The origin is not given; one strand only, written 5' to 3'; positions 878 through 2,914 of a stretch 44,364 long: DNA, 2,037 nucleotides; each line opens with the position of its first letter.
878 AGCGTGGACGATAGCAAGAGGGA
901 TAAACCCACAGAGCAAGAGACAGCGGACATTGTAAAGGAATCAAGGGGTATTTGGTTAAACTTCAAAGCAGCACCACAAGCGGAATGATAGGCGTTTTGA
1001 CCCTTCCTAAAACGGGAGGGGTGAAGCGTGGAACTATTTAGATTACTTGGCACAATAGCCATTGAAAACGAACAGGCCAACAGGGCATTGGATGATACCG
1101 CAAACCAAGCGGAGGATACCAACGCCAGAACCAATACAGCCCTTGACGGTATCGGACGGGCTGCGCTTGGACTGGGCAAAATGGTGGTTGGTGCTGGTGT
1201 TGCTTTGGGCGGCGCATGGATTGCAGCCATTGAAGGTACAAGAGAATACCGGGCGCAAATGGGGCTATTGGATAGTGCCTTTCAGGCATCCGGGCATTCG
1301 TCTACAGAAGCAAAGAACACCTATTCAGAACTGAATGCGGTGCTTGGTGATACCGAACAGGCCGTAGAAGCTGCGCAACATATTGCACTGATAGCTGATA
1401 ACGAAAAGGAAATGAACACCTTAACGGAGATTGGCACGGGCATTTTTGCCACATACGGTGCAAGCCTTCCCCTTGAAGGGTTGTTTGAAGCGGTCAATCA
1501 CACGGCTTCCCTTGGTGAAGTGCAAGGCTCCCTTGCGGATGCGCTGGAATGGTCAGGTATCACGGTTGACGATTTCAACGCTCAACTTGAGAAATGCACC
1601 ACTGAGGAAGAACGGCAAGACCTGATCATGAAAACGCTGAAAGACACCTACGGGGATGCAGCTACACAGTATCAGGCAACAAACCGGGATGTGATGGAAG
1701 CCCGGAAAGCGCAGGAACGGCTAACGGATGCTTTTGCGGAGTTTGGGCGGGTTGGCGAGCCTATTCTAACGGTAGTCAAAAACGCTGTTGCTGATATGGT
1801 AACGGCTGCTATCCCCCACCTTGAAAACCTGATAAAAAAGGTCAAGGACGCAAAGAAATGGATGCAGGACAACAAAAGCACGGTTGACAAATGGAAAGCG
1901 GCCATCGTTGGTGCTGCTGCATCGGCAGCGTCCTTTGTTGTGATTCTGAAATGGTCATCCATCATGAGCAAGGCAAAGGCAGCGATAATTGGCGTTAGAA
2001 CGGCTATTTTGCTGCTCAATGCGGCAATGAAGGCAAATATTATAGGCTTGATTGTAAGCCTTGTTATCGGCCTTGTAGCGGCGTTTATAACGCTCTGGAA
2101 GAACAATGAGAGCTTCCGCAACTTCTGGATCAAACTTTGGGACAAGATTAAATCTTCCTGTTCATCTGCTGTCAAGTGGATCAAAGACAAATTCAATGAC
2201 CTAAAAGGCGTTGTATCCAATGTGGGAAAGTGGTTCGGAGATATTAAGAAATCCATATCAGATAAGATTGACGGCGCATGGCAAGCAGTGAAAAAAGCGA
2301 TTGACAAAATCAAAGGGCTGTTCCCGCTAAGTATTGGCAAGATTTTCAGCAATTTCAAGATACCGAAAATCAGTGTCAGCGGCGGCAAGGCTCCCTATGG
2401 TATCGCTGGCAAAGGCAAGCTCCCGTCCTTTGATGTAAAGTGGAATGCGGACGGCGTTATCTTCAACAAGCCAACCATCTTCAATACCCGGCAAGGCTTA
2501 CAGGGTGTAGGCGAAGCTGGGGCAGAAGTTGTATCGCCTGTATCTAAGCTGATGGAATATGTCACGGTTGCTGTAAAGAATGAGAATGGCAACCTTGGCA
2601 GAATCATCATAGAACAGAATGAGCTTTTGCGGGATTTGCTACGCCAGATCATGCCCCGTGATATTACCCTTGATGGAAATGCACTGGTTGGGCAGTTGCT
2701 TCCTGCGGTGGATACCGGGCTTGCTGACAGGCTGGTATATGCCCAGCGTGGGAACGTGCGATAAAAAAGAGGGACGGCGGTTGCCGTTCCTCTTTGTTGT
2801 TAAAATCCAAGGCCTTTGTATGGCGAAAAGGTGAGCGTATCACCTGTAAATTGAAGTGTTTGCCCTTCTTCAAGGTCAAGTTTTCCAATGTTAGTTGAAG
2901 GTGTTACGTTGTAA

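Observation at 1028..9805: Two divergent, full-length copies of tape measure, Dit and Tal in one tail operon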

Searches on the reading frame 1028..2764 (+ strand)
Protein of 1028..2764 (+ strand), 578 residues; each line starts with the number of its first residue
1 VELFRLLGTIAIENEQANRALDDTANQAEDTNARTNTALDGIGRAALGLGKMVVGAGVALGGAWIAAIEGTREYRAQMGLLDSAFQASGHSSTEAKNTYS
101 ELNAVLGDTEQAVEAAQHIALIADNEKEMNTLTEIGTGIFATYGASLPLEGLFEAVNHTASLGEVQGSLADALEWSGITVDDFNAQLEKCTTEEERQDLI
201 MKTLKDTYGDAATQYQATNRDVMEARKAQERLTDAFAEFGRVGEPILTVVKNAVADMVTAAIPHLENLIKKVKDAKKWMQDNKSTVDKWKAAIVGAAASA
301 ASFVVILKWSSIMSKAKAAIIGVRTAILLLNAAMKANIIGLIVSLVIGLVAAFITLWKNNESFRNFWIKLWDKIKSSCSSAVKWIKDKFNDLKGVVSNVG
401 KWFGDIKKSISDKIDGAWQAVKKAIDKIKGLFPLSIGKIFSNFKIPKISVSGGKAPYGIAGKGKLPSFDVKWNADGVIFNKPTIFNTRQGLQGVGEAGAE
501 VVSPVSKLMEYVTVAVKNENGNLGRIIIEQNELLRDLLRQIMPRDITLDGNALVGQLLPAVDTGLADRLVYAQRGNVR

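Call 4: search_protein_families(library=pfam, proteins=[window:1028-2764:+], max_evalue=0.01)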
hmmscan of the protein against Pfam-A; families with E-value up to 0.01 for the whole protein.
window:1028-2764:+ (578 aa): 0 families

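Call 5: search_protein_families(library=phrogs, proteins=[window:1028-2764:+], max_evalue=0.001)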
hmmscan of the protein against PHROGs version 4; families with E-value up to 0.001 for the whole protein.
window:1028-2764:+ (578 aa): 17 families
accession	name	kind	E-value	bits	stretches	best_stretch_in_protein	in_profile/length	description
phrog_23464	-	unknown function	1.5e-65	222.9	1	15-361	125-475/539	-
phrog_58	-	tail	1.1e-32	114.5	2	13-381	265-670/1544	tail length tape measure protein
phrog_991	-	tail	7.7e-26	91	1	14-510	229-879/1966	tail length tape measure protein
phrog_1272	-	tail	7.3e-19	68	1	242-437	550-756/1606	tail length tape measure protein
phrog_971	-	lysis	3.6e-17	63.3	1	149-422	337-593/1338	endolysin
phrog_17020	-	unknown function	3.8e-17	63.5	1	362-507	129-288/353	-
phrog_38258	-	unknown function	5.5e-16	59.4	1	371-507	283-418/427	-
phrog_28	-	tail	2.8e-12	47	1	226-475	554-729/1228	tail length tape measure protein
phrog_28958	-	unknown function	1e-11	46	1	383-507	43-167/295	-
phrog_8462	-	tail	2.5e-09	37.4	1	225-426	214-395/672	tail length tape measure protein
phrog_4197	-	tail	6.2e-09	35.1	1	245-428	760-944/1783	tail length tape measure protein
phrog_21157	-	tail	3e-08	33.6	1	224-403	618-778/782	minor tail protein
phrog_305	-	tail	1.2e-07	31.8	1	165-428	358-646/1001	tail length tape measure protein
phrog_1535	-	tail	9e-07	28.4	1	16-508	725-1088/1152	tail length tape measure protein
phrog_167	-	tail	4.1e-05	22.5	0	173-333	476-601/1555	tail length tape measure protein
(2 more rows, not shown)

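Call 12: find_related_loci(query=window:1028-2764:+, collection=viral_contigs, flank=10000)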
Query window:1028-2764:+ (578 aa) in viral_contigs; peptide patterns used: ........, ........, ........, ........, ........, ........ (x = any residue, [..] = any of these).
32 stretches matched a pattern; 30 encode a relative of the query (tblastn E <= 1e-3); 29 distinct loci.
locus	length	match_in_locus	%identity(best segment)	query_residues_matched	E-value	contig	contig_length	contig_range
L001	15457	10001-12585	84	1-578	0e+0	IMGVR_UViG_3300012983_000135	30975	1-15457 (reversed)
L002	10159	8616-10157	85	1-514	0e+0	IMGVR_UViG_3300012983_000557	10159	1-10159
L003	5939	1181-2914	73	2-578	0e+0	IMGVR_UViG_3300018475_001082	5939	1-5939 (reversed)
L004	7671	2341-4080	71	1-578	0e+0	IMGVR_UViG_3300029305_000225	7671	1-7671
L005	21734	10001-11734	72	1-578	0e+0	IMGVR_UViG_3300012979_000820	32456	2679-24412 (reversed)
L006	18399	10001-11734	69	1-578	0e+0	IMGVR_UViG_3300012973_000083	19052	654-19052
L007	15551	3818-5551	69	1-578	0e+0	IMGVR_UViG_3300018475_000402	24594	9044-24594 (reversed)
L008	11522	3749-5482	69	1-578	0e+0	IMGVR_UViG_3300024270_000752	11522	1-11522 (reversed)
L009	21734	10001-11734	69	1-578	0e+0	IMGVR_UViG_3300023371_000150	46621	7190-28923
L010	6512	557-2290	69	1-578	0e+0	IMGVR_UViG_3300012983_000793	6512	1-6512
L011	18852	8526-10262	71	1-578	0e+0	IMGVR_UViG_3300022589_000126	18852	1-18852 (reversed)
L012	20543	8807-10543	71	1-578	0e+0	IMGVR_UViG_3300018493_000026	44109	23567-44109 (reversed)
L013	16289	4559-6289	69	1-578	0e+0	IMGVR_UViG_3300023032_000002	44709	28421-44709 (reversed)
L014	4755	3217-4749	72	1-512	0e+0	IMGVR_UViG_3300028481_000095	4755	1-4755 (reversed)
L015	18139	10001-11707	64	1-575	0e+0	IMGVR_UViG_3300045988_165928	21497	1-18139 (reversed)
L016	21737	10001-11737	63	1-578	0e+0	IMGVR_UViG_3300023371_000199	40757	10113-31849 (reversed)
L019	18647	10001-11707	58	1-574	0e+0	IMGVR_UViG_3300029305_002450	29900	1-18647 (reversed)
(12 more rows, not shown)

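Call 17: find_related_loci(query=window:1028-2764:+, collection=genome_contigs, flank=10000)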
Query window:1028-2764:+ (578 aa) in genome_contigs; peptide patterns used: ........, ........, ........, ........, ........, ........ (x = any residue, [..] = any of these).
73 stretches matched a pattern; 5 encode a relative of the query (tblastn E <= 1e-3); 5 distinct loci.
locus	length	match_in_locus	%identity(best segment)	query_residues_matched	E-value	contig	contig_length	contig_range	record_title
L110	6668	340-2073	67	1-578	0e+0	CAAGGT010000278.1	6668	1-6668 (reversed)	MAG TPA_asm: Bacteroidaceae bacterium, isolate HGM04608, WGS project CAAGGT010000000 data, contig: SRS476212_64_k119_442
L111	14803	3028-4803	68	2-578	0e+0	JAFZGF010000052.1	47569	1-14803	MAG: Oscillospiraceae bacterium isolate RGIG7738 Water_buffalos_Rectum-4__c209184, whole genome shotgun sequence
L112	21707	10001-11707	64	1-575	0e+0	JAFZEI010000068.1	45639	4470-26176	MAG: Clostridia bacterium isolate RGIG7689 Water_buffalos_Rectum-2__c449705, whole genome shotgun sequence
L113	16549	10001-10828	32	210-505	3e-22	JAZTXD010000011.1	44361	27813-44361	MAG: Candidatus Flemingiibacterium sp. isolate T1900045331_YK20190020.MAGScoT_cleanbin_000017 SGB_6526_k141_1863778, who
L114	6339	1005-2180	40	311-541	2e-21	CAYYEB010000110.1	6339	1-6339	MAG TPA_asm: uncultured Lachnospiraceae bacterium isolate SRP350583_co1_320 genome assembly, contig: NODE_19289_length_6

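Call 28: search_dna_similar(query=window:1028-2764:+, collection=phages, mode=protein, max_rows=25)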
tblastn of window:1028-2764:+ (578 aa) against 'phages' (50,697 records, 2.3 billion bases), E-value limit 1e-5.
Records with a match: 285; places in all: 285; records where one place covers at least 80% of the query: 1.
Best place of each record, by identity: 60-80% 1; <60% 284.
By first word of the organism name: Streptococcus 190; Bacillus 17; Bacteriophage 14; Clostridium 9; Enterococcus 8; phage 7; Lactococcus 6; Lactobacillus 4; Blautia 3; Listeria 3; and 18 more.
By host as written in the record: - 24; Streptococcus suis 11; Streptococcus thermophilus ST64987 8; Clostridium perfringens 6; Streptococcus pyogenes 4; Enterococcus faecalis 4; Blautia sp. 3; Streptococcus pneumoniae 3; and 194 more.
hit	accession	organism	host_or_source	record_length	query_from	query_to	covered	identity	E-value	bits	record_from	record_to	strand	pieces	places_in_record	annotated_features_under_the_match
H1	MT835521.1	Bacteriophage sp.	human fecal samples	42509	1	578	100%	61.2%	0e+0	638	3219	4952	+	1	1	record has no annotation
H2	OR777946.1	Phage nd12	-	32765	69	266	34%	49.0%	2e-52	199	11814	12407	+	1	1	hypothetical protein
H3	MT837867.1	Bacteriophage sp.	human fecal samples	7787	69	266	34%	49.0%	2e-52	199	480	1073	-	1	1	record has no annotation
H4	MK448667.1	Streptococcus phage Javan105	Streptococcus constellatus C232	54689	246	565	55%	27.1%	4e-8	63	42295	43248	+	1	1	tail length tape-measure protein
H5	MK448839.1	Streptococcus phage Javan102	Streptococcus constellatus C1050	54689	246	565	55%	27.1%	4e-8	63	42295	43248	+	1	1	tail length tape-measure protein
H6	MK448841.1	Streptococcus phage Javan108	Streptococcus constellatus C818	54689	246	565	55%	27.1%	4e-8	63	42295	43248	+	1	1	tail length tape-measure protein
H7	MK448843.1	Streptococcus phage Javan112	Streptococcus constellatus SK1060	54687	246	565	55%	27.1%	4e-8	63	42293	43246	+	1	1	tail length tape-measure protein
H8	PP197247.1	Terrisporobacter phage TPDSL_ph2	Terrisporobacter petrolearius DSL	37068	309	556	43%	33.5%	3e-19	99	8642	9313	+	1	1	hypothetical protein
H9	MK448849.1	Streptococcus phage Javan128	Streptococcus dysgalactiae ERR084991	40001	330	556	39%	34.4%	9e-17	91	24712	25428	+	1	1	tail length tape-measure protein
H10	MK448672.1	Streptococcus phage Javan117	Streptococcus dysgalactiae ASDSE_99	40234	330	556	39%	34.4%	9e-17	91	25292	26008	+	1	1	tail length tape-measure protein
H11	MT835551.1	Bacteriophage sp.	human fecal samples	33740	68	241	30%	44.8%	2e-38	157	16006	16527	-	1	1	record has no annotation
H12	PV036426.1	Acutalibacteraceae phage NatCom_11578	Acutalibacteraceae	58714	69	258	33%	39.3%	2e-37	154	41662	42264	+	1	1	hypothetical protein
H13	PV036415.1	Blautia phage NatCom_2932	Blautia sp.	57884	370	578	36%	31.4%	5e-11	72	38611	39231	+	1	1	tail length tape measure protein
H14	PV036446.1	Faecalimonas phage NatCom_33527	Faecalimonas sp.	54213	370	578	36%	31.4%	5e-11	72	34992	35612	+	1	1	tail length tape measure protein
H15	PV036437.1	Blautia phage NatCom_27009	Blautia sp.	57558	370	578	36%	31.4%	5e-11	72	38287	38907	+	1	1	tail length tape measure protein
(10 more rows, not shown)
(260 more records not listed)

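Call 41: get_annotated_region(hit=H12, flank=7000)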
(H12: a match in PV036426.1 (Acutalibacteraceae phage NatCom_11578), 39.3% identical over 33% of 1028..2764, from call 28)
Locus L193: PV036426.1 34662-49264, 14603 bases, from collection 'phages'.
description: Acutalibacteraceae phage NatCom_11578, complete genome.
organism: Acutalibacteraceae phage NatCom_11578 (NCBI taxid 3403511)
taxonomy: Viruses; Duplodnaviria; Heunggongvirae; Uroviricota; Caudoviricetes; Ca. Heliusvirales
host: Acutalibacteraceae; source: human feces; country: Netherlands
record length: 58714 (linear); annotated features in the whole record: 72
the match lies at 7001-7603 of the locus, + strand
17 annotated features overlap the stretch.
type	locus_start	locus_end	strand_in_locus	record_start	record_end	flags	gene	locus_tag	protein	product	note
CDS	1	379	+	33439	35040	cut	-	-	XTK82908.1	hypothetical protein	-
CDS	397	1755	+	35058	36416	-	-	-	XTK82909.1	hypothetical protein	-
CDS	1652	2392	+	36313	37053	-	-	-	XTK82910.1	hypothetical protein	-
CDS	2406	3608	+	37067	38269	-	-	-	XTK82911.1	major head protein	-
CDS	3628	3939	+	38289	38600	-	-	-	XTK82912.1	head-tail adaptor Ad1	-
CDS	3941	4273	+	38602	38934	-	-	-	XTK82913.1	hypothetical protein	-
CDS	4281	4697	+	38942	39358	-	-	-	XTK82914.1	hypothetical protein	-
CDS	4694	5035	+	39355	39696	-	-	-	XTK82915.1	hypothetical protein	-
CDS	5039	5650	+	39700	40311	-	-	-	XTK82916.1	hypothetical protein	-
CDS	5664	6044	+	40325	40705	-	-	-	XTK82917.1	tail protein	-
CDS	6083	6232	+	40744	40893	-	-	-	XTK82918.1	hypothetical protein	-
CDS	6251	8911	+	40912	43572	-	-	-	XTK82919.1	hypothetical protein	-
CDS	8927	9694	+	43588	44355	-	-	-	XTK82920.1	distal tail protein Dit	-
CDS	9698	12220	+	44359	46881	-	-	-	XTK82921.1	minor tail protein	-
CDS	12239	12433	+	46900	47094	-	-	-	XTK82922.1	hypothetical protein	-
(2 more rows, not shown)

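Call 42: get_annotated_region(hit=H2, flank=7000)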
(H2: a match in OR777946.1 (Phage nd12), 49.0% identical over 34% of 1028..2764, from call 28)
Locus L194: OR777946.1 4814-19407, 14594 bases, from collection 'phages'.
description: Phage nd12, complete genome.
organism: Phage nd12 (NCBI taxid 3110882)
taxonomy: Viruses; Duplodnaviria; Heunggongvirae; Uroviricota; Caudoviricetes
host: -; source: -; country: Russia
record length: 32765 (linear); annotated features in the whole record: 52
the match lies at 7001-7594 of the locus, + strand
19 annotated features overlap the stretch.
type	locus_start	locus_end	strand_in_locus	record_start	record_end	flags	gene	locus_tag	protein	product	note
CDS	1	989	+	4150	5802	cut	-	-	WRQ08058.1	hypothetical protein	-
CDS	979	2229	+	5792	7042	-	-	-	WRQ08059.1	portal protein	-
CDS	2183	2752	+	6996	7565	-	-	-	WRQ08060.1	hypothetical protein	-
CDS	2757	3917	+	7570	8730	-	-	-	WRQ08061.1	hypothetical protein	-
CDS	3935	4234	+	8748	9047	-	-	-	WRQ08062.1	hypothetical protein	-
CDS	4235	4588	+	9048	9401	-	-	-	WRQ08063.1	hypothetical protein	-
CDS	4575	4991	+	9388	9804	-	-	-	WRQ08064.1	hypothetical protein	-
CDS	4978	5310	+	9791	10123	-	-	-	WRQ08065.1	hypothetical protein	-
CDS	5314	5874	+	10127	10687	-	-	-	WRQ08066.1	major tail protein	major tail protein phi13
CDS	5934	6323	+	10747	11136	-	-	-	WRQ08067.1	hypothetical protein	-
CDS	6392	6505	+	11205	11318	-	-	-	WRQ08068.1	hypothetical protein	-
CDS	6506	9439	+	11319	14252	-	-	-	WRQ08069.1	hypothetical protein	-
CDS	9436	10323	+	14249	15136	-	-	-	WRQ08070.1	hypothetical protein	-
CDS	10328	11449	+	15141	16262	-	-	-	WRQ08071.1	hypothetical protein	-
CDS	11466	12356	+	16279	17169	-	-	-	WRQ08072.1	structural protein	-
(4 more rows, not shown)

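Call 48: search_protein_families(library=phrogs, proteins=[L016:14053-14916:+, L016:14913-15938:+, L016:15931-16833:+, L016:16838-17968:+, L019:13417-14103:+, L019:14094-16520:+], max_evalue=0.001)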
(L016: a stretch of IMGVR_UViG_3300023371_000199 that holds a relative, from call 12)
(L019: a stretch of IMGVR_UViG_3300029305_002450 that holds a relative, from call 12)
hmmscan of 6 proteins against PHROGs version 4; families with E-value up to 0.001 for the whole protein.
L016:14053-14916:+ (287 aa): 4 families
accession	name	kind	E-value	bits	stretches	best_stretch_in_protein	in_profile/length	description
phrog_33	-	tail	4.2e-23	83.2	1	5-264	32-265/651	distal tail protein Dit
phrog_36410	-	unknown function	1e-14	55.8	1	169-285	5-125/125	-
phrog_106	-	tail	6.6e-08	33.1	1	29-236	62-263/329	minor tail protein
phrog_5577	-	tail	1.2e-05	25.8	1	164-265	183-278/295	minor tail protein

L016:14913-15938:+ (341 aa): 1 family
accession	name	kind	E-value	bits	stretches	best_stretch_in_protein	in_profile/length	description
phrog_538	-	tail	1.4e-36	127.4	1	1-334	29-381/684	minor tail protein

L016:15931-16833:+ (300 aa): 8 families
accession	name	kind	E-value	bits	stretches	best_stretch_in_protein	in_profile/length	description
phrog_9534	-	head and packaging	1.5e-38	134.2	1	7-281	7-268/303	head protein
phrog_1220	-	head and packaging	1.3e-30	108.2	1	35-201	44-200/574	head protein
phrog_27282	-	unknown function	5.7e-28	99.1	1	28-271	32-260/445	-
phrog_5339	-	head and packaging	2.5e-23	83.3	1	78-228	76-219/633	virion structural protein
phrog_35103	-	unknown function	2.1e-22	80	1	43-198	34-187/916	-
phrog_17342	-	unknown function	1.1e-12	48.9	1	36-174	38-171/326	-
phrog_3398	-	head and packaging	9.2e-09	36.1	1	29-183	41-187/359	virion structural protein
phrog_18805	-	unknown function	2.1e-08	34.5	1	64-171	54-162/457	-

L016:16838-17968:+ (376 aa): 0 families

L019:13417-14103:+ (228 aa): 1 family
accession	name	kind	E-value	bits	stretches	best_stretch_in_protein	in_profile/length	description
phrog_33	-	tail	5.4e-26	92.8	1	2-228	37-280/651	distal tail protein Dit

L019:14094-16520:+ (808 aa): 18 families
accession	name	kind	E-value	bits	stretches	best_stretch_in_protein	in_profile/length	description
phrog_1067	-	head and packaging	2.2e-57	196.2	1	182-645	73-537/991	minor head protein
phrog_13289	-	tail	1.1e-43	150.5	1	178-464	63-344/938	tail protein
phrog_5555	-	tail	8e-39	134.6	1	184-464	68-343/788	tail protein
phrog_1330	-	tail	2.3e-35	122.8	2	178-463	67-359/1361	tail protein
phrog_7142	-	tail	7.6e-32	111.6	1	179-461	65-330/622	tail protein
phrog_2270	-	unknown function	9.1e-25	88.6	1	179-469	61-336/637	-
phrog_12493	-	tail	2.7e-19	69.6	1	182-335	70-232/950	tail protein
phrog_33972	-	tail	4.4e-12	45.9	1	184-475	72-364/714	tail protein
phrog_7043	-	tail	2.3e-11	44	1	178-446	70-338/1077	tail protein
phrog_8687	-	other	2.4e-09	37.1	1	221-453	13-236/599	tail protein with peptidase activity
phrog_32822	-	head and packaging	1.3e-07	30.6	1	476-690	955-1161/1548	virion structural protein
phrog_892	-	tail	5e-07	29.7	1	495-598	355-444/782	tail fiber protein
phrog_12329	-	head and packaging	1.4e-06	27.7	1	259-462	144-351/833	virion structural protein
phrog_2189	-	tail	5.6e-06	25.5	1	178-353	62-238/971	tail protein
phrog_1210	-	other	1.2e-05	24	1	184-376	74-267/2313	PblB-type receptor binding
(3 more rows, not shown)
